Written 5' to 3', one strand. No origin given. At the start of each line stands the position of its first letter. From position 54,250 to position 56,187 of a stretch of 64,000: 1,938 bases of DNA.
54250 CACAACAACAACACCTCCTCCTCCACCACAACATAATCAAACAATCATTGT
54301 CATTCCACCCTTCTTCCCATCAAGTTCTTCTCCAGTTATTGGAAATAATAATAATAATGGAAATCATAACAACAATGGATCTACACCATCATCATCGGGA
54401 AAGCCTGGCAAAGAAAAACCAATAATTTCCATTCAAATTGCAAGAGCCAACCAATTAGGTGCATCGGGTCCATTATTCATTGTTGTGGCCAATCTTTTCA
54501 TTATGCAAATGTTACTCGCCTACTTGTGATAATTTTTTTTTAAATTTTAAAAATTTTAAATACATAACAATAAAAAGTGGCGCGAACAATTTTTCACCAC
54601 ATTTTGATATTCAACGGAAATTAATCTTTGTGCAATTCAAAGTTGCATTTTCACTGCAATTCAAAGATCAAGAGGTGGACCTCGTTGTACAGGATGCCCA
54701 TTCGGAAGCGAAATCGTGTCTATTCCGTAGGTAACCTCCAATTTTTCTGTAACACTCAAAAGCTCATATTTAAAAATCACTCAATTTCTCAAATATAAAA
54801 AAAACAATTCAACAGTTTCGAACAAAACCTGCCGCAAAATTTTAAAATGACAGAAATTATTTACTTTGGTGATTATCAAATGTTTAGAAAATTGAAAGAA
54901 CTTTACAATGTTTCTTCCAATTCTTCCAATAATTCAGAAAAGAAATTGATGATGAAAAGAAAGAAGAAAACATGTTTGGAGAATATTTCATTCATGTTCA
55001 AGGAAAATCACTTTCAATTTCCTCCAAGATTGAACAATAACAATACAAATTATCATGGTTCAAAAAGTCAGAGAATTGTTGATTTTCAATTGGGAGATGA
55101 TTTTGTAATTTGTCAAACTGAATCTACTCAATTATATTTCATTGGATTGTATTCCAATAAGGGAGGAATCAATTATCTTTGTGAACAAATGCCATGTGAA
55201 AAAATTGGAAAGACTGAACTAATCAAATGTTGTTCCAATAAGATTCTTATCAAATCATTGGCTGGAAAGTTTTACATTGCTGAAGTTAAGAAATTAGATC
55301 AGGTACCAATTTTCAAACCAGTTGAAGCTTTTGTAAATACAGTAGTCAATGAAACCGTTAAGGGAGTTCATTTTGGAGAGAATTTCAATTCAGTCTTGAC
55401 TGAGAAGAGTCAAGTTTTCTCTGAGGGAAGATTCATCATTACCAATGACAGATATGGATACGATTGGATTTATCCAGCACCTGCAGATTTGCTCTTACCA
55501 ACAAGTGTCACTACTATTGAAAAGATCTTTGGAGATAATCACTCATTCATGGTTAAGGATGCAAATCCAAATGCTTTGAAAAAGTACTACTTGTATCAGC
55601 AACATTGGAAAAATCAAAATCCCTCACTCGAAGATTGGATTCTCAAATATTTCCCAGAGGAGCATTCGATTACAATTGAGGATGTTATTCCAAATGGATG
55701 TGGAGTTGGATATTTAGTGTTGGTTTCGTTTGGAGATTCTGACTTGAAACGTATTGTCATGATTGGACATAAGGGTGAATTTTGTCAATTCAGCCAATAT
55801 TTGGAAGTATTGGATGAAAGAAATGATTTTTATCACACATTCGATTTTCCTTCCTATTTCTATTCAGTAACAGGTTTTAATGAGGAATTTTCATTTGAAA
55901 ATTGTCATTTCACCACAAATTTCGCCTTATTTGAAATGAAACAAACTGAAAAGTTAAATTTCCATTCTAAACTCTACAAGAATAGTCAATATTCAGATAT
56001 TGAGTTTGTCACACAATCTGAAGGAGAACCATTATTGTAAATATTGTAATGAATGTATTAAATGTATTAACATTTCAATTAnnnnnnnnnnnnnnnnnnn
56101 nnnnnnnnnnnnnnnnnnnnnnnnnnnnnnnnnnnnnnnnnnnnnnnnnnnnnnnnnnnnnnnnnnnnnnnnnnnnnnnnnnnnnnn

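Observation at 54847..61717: Inverted paralogue pair with a near-identical 5' tract bracketing a WD40, an ML-domain and an Fe-S nuclease gene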

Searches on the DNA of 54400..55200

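Call 53: search_rna_families(source=window, start=54400, end=55200, threshold=evalue, max_evalue=1)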
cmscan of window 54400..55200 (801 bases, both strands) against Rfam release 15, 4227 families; matches with E-value up to 1: 2.
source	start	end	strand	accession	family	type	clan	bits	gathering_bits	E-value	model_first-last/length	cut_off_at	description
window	54900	54969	+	RF00736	mir-320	Gene; miRNA;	-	20.4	55.5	0.07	1-76/76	no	mir-320 microRNA precursor family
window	54952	55032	-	RF01952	SOX2OT_exon2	Gene; lncRNA;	-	15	45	0.89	1-69/69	no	SOX2 overlapping transcript exon 2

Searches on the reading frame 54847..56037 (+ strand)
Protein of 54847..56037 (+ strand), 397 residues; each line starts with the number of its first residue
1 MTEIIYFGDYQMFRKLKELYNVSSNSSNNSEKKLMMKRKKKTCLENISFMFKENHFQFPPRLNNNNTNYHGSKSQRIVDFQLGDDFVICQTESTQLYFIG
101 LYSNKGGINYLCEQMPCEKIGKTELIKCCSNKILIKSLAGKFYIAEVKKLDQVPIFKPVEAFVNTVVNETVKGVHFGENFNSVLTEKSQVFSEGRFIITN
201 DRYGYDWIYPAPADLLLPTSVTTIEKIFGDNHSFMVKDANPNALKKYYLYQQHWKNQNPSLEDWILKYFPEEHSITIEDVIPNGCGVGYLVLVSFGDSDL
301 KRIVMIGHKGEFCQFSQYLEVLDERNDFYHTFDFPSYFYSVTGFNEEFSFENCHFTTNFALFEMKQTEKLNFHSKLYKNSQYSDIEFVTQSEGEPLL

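Call 6: search_protein_families(library=pfam, proteins=[window:54847-56037:+], max_evalue=0.1)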
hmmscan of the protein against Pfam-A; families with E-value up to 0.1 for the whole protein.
window:54847-56037:+ (397 aa): 2 families
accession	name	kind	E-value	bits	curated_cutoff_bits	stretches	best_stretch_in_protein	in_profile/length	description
PF25390.1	WD40_RLD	-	0.00063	19.6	150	1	71-237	85-211/363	RCC1-like domain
PF10396.14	TrmE_N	-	0.0052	17.4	29.8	1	241-314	37-110/117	GTP-binding protein TrmE N-terminus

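Call 63: search_protein_families(library=ncbifam, proteins=[window:54847-56037:+], max_evalue=0.1)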
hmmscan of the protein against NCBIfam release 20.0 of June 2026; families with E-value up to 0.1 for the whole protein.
window:54847-56037:+ (397 aa): 0 families
